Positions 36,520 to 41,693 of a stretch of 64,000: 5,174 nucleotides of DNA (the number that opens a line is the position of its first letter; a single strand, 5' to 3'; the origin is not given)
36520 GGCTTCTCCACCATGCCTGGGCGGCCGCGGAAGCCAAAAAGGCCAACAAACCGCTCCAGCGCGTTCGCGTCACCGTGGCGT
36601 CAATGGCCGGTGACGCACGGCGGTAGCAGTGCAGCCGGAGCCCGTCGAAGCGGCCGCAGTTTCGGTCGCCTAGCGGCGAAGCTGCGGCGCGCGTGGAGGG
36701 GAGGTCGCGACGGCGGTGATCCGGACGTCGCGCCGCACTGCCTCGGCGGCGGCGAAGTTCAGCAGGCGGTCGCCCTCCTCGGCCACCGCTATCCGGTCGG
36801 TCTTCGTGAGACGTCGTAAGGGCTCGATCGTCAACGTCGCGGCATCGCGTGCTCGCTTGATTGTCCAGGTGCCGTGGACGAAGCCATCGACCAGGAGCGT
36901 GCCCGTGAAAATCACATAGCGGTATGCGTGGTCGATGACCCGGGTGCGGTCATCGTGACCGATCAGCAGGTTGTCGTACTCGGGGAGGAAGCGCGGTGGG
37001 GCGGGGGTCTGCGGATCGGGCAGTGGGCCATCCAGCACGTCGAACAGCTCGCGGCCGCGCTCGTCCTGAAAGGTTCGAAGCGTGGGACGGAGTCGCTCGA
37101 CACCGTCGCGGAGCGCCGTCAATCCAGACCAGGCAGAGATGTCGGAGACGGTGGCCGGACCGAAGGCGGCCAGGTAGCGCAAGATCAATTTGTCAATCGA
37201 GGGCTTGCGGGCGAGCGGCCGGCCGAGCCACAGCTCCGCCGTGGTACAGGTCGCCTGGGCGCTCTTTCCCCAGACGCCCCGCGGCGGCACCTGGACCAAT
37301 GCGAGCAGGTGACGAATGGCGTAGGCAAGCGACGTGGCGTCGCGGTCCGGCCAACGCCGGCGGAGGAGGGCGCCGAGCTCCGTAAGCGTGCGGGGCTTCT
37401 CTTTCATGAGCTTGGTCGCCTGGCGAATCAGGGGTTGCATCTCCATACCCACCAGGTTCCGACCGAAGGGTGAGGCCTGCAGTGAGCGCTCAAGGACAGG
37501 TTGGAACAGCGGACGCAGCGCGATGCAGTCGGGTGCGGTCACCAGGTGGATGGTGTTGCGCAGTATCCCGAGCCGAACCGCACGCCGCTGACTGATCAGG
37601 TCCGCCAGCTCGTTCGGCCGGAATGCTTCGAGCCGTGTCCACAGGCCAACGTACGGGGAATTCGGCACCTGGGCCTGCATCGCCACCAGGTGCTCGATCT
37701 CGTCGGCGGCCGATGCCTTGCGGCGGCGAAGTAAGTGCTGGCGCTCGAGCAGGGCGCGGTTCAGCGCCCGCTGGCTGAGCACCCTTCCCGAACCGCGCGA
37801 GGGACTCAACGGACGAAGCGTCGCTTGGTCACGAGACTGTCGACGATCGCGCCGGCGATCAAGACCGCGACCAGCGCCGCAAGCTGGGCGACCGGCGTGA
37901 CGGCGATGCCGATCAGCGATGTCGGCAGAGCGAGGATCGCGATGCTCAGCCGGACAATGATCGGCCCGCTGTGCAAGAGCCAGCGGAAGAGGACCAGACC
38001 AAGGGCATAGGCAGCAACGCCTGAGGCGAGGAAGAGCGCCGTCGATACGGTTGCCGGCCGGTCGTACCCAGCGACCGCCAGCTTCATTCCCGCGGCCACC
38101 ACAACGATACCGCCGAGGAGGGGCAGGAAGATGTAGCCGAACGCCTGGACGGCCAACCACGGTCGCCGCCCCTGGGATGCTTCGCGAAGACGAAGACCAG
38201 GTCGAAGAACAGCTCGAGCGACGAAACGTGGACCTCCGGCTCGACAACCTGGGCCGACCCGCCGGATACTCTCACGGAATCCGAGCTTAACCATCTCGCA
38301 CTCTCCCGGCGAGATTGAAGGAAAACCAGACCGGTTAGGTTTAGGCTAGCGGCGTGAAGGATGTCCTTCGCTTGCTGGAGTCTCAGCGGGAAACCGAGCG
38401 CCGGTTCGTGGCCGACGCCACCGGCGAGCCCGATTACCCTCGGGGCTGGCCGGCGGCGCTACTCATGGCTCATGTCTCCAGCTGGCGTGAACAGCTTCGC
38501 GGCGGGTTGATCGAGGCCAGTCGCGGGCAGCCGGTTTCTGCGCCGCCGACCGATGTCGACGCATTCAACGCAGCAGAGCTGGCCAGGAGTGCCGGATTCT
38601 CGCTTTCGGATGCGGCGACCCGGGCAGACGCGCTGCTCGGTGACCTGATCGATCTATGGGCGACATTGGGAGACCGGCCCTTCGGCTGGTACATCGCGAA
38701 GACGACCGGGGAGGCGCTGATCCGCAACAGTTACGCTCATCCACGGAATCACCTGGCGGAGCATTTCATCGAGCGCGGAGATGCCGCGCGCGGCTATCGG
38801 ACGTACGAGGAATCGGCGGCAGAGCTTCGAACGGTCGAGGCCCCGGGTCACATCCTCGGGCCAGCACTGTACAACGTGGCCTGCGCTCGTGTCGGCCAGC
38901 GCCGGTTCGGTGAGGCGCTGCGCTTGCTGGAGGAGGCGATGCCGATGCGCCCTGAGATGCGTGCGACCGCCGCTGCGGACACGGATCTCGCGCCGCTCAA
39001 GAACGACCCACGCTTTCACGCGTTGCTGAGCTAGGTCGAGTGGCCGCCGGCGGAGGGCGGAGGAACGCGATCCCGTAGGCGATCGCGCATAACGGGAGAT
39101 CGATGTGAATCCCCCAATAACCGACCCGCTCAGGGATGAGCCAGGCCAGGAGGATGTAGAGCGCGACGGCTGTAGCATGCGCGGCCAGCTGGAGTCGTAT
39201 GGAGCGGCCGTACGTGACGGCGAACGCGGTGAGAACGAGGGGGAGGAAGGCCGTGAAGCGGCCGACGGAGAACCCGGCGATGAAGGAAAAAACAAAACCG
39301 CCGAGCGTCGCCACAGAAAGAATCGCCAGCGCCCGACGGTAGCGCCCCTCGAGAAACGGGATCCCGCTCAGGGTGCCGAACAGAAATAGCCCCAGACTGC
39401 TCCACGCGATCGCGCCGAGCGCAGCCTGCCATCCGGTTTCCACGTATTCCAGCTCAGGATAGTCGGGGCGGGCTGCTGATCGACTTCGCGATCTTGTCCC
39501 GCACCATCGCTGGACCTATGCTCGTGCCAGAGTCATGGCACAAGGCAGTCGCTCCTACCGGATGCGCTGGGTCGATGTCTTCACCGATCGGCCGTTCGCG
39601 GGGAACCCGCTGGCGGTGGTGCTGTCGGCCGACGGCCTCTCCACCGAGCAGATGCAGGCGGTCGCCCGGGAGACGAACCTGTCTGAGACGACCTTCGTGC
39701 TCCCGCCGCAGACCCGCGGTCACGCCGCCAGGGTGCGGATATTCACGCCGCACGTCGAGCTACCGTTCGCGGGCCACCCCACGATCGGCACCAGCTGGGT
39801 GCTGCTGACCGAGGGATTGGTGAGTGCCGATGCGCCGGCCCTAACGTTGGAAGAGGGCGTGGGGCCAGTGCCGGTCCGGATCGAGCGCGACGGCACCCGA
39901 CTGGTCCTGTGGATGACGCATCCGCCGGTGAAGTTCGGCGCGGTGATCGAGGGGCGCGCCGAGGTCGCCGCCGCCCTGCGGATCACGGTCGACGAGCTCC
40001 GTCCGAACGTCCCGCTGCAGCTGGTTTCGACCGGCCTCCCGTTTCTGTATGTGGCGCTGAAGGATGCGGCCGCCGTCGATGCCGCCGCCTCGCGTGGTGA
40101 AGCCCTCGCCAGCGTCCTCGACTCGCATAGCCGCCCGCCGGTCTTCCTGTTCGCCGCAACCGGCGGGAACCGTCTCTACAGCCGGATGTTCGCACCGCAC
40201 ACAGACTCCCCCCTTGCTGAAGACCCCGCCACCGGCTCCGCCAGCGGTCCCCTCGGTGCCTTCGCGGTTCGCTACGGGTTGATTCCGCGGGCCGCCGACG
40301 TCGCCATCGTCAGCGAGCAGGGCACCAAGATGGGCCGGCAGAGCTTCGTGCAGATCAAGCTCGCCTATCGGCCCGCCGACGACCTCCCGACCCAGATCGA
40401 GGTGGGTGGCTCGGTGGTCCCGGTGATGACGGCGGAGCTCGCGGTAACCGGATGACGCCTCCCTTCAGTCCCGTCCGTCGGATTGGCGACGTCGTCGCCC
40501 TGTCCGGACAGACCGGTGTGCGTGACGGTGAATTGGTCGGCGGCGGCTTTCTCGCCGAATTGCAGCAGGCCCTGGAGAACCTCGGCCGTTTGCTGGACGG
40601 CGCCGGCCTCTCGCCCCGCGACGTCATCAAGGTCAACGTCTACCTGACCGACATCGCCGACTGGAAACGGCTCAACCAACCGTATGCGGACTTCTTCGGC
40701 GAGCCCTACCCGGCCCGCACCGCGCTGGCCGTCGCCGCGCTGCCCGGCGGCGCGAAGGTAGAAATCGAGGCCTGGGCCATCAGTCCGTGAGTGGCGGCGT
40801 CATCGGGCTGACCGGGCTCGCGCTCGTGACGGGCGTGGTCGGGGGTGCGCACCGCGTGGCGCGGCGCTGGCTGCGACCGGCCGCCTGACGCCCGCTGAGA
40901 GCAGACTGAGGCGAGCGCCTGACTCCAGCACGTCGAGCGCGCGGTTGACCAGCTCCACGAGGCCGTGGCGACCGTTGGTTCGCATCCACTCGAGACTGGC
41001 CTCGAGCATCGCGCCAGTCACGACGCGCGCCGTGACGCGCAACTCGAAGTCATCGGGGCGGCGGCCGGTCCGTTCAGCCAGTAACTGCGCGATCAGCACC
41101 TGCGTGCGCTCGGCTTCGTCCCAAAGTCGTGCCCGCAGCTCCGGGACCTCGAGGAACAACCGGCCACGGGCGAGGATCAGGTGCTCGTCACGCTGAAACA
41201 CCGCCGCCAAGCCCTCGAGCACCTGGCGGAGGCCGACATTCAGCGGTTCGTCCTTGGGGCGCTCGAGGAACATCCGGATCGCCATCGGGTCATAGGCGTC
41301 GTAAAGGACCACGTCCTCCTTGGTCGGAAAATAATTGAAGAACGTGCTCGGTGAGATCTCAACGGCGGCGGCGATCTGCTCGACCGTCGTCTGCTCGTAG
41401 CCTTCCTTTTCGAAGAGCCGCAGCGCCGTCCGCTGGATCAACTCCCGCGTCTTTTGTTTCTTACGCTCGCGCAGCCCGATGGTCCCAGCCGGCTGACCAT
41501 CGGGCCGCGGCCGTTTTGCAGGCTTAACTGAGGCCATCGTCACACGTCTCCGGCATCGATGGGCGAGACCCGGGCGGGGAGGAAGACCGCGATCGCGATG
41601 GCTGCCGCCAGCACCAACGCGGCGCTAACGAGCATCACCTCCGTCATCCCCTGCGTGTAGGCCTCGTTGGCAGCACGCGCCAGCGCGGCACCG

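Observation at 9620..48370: Dispersed G/C-rich hairpin repeat family at 12 loci: two hairpin types sharing an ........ module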

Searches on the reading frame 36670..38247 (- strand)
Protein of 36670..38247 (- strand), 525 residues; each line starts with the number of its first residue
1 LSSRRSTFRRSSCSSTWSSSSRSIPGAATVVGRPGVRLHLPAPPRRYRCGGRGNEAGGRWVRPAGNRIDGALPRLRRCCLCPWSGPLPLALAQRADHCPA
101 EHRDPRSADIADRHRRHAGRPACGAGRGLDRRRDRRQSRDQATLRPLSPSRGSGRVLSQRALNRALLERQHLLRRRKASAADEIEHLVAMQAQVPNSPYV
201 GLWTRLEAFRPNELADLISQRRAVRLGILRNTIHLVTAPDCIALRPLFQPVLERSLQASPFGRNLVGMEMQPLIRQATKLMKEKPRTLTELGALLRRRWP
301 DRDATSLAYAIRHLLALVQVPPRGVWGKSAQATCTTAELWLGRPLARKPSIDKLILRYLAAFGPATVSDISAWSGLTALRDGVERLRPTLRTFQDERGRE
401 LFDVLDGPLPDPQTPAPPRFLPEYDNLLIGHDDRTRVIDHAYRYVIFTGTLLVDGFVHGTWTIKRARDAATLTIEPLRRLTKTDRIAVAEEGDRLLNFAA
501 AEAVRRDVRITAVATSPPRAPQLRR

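Call 63: search_protein_families(library=pfam, proteins=[window:36670-38247:-], max_evalue=0.001)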
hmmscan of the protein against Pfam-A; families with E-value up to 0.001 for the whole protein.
window:36670-38247:- (525 aa): 1 family
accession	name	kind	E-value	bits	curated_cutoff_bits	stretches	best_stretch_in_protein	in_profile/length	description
PF06224.18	AlkZ-like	-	2e-84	284.5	25.9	1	184-498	1-329/329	DNA glycosylase AlkZ-like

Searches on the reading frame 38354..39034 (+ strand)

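Call 63: search_protein_families(library=pfam, proteins=[window:38354-39034:+], max_evalue=0.001)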
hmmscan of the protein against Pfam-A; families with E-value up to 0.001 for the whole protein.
window:38354-39034:+ (226 aa): 1 family
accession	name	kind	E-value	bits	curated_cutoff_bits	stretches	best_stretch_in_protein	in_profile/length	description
PF13424.12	TPR_12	-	1e-05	26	30.1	1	131-200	6-76/77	Tetratricopeptide repeat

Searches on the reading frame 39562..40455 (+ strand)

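Call 63: search_protein_families(library=pfam, proteins=[window:39562-40455:+], max_evalue=0.001)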
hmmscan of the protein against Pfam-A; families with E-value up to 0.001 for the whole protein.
window:39562-40455:+ (297 aa): 2 families
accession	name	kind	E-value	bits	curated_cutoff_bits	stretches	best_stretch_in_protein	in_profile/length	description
PF02567.21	PhzC-PhzF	-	4.8e-63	213.7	27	1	4-290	1-280/281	Phenazine biosynthesis-like protein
PF05544.16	Pro_racemase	-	2.4e-05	24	27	1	39-113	52-128/325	Proline racemase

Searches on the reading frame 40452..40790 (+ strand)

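Call 63: search_protein_families(library=pfam, proteins=[window:40452-40790:+], max_evalue=0.001)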
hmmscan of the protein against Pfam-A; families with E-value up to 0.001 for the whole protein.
window:40452-40790:+ (112 aa): 1 family
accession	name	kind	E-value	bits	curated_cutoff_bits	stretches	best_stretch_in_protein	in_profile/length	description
PF01042.26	Ribonuc_L-PSP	-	1e-28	100.2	27.3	1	4-110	10-120/121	Endoribonuclease L-PSP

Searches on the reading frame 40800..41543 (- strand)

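Call 63: search_protein_families(library=pfam, proteins=[window:40800-41543:-], max_evalue=0.001)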
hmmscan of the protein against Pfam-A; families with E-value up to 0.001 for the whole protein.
window:40800-41543:- (247 aa): 2 families
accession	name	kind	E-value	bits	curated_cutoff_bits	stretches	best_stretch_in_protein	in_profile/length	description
PF17754.6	TetR_C_14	-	1.4e-18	67.2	22.7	1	103-209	5-110/112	MftR C-terminal domain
PF00440.29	TetR_N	-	2.3e-13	50.2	24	1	38-80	3-45/47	Bacterial regulatory proteins, tetR family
